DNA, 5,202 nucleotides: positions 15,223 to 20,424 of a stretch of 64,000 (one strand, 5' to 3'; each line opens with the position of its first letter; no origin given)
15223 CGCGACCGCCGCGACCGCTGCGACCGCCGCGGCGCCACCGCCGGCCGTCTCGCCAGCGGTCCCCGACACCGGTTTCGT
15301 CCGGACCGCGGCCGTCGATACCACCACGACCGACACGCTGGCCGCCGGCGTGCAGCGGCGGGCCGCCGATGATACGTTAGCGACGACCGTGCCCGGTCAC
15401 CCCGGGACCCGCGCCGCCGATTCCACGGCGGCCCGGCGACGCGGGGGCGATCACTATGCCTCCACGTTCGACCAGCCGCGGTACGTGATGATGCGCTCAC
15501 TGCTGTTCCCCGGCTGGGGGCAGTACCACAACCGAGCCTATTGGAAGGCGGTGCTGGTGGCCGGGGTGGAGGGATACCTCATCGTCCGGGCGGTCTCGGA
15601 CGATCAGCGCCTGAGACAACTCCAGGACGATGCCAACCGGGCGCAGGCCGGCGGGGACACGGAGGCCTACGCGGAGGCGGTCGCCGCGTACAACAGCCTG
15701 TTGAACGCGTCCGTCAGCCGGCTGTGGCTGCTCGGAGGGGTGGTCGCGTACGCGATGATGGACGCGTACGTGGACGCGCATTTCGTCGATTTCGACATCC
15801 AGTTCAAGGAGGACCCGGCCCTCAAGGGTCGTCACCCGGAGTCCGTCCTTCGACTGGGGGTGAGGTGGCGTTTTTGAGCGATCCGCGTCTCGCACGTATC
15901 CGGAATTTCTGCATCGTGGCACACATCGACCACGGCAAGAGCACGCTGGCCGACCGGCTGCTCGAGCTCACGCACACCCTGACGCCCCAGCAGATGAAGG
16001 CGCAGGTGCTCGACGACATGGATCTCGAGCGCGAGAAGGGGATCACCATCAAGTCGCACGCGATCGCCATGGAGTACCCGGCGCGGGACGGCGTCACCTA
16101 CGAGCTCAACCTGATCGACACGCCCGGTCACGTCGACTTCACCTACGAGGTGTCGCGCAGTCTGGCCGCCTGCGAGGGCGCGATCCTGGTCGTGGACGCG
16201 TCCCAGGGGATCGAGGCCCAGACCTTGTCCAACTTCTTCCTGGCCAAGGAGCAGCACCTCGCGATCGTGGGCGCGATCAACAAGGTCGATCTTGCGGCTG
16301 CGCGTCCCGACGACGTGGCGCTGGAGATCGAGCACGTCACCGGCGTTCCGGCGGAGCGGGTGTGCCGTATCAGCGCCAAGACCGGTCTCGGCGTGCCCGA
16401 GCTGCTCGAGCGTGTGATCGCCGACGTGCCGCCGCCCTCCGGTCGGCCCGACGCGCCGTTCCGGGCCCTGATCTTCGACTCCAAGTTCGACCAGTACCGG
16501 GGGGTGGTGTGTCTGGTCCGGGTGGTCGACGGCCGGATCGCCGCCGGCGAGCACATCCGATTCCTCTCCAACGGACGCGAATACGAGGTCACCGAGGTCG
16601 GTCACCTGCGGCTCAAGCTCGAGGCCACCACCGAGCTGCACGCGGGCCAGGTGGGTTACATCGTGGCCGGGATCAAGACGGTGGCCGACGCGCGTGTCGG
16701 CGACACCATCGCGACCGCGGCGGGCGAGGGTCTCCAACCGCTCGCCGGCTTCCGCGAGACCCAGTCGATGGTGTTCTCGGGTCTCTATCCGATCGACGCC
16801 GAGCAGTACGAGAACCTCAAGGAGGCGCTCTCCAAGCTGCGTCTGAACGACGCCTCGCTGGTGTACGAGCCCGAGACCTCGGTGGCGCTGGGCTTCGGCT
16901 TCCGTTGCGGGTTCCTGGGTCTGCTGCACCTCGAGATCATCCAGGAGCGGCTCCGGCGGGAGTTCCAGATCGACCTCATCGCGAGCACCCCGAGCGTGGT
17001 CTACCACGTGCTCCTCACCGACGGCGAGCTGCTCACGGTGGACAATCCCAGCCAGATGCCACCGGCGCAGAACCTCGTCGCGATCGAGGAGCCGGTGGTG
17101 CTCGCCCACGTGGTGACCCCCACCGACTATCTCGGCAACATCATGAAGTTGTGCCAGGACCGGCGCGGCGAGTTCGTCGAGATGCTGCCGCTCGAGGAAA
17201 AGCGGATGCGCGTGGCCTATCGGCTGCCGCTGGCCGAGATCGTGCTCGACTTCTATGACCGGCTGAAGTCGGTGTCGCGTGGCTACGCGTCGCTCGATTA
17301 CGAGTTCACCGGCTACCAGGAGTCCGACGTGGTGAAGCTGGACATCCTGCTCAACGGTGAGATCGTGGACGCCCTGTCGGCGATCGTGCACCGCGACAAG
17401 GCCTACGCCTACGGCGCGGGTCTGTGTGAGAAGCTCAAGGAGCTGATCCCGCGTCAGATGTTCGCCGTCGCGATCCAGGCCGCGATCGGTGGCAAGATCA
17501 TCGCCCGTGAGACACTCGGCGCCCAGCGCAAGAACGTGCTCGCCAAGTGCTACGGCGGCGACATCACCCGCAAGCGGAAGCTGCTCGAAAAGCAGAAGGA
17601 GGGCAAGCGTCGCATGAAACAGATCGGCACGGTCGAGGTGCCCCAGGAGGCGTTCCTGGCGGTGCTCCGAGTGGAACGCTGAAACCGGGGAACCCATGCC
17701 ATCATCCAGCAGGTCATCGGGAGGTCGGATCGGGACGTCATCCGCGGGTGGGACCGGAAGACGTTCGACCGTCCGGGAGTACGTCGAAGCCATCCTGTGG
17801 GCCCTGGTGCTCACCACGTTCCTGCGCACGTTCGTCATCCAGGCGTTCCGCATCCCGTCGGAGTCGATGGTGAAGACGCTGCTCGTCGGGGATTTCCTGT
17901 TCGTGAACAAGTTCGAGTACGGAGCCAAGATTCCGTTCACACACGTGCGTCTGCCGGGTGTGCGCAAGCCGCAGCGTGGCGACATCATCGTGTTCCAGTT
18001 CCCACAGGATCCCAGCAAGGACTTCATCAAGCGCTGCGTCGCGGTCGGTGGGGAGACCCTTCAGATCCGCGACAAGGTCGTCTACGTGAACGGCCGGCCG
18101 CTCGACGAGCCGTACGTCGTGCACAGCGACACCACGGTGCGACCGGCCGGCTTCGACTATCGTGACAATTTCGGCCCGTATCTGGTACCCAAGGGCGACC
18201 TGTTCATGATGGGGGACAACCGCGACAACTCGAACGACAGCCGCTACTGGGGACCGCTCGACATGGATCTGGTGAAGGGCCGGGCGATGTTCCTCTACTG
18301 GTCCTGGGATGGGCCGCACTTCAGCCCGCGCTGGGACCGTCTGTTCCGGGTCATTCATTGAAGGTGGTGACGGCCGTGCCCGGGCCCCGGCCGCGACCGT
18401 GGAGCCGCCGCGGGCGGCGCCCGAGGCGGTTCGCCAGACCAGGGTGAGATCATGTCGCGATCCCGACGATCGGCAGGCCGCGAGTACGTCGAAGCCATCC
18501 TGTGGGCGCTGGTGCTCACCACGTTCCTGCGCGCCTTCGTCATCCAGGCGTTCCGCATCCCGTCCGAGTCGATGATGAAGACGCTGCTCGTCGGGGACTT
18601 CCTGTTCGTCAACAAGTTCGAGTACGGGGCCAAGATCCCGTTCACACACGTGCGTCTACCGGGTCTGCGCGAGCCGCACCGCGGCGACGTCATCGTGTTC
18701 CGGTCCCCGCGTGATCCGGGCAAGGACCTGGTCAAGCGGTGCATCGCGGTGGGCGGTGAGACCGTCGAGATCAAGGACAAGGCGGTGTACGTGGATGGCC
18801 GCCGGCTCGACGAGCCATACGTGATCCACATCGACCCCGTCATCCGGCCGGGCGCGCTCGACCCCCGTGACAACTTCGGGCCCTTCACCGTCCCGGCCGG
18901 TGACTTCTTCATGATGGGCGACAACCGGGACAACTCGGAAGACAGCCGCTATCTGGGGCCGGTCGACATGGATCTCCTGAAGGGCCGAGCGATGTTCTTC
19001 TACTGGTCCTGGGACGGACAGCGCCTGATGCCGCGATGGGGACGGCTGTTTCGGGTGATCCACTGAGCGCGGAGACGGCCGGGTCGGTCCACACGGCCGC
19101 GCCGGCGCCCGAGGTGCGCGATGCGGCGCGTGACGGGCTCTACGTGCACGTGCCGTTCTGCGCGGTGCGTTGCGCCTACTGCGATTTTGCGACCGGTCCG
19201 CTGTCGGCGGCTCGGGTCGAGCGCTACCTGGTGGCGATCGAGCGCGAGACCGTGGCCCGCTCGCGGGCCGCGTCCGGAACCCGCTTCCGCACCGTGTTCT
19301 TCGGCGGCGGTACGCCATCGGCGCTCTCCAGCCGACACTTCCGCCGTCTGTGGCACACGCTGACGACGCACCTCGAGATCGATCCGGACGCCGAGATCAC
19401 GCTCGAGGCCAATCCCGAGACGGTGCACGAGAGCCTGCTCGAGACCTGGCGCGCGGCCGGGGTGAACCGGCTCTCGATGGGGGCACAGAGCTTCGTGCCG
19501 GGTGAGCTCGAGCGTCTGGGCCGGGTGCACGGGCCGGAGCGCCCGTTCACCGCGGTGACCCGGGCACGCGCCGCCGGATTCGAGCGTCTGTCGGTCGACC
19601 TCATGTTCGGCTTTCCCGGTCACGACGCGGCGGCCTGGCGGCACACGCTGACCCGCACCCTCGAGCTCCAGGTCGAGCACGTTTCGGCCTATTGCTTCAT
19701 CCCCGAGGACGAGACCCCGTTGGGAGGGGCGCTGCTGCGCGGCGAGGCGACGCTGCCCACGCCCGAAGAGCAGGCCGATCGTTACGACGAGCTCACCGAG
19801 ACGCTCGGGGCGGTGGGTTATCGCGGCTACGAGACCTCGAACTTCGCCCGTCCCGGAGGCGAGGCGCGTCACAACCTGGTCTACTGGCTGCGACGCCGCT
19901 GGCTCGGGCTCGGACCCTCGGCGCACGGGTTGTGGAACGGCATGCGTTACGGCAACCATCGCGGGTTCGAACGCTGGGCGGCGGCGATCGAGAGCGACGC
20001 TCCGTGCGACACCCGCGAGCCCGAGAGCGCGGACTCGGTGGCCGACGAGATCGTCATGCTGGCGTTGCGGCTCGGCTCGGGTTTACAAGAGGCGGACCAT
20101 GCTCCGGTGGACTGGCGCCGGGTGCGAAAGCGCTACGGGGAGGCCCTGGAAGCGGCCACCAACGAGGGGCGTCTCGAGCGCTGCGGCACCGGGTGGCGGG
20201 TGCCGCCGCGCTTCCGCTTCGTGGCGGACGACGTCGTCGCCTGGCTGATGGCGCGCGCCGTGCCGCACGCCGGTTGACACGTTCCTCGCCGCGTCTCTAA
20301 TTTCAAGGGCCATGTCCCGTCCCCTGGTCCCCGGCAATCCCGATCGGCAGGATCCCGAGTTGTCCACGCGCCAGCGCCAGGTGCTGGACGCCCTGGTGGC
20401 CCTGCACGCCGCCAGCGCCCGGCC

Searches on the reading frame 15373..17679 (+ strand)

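Call 11: search_protein_families(library=pfam, proteins=[window:15373-17679:+], max_evalue=0.00001)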
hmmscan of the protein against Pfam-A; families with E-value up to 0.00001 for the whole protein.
window:15373-17679:+ (769 aa): 4 families
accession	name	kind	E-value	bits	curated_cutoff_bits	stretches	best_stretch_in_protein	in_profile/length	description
PF00009.33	GTP_EFTU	-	2.1e-53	181.1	26.5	1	175-353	2-187/188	Elongation factor Tu GTP binding domain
PF06421.17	LepA_C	-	1.5e-49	167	29.7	1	660-766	1-107/107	GTP-binding protein LepA C-terminus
PF00679.30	EFG_C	-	1.4e-23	83.1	27.9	1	571-657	2-87/89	Elongation factor G C-terminus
PF03144.31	GTP_EFTU_D2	-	1.8e-11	44.8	30.3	1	377-447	1-73/73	Elongation factor Tu domain 2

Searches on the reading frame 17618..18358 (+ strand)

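Call 11: search_protein_families(library=pfam, proteins=[window:17618-18358:+], max_evalue=0.00001)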
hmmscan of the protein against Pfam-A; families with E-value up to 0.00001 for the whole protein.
window:17618-18358:+ (247 aa): 1 family
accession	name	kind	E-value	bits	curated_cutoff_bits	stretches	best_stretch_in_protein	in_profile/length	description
PF10502.14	Peptidase_S26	-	2.1e-51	174.7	22.9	1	53-228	2-168/168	Signal peptidase, peptidase S26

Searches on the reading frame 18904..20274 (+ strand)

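Call 11: search_protein_families(library=pfam, proteins=[window:18904-20274:+], max_evalue=0.00001)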
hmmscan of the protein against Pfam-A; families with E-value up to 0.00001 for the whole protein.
window:18904-20274:+ (457 aa): 1 family
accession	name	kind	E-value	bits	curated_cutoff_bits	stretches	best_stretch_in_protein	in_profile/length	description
PF04055.27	Radical_SAM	-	3.7e-22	79.7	29.5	1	80-249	1-163/166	Radical SAM superfamily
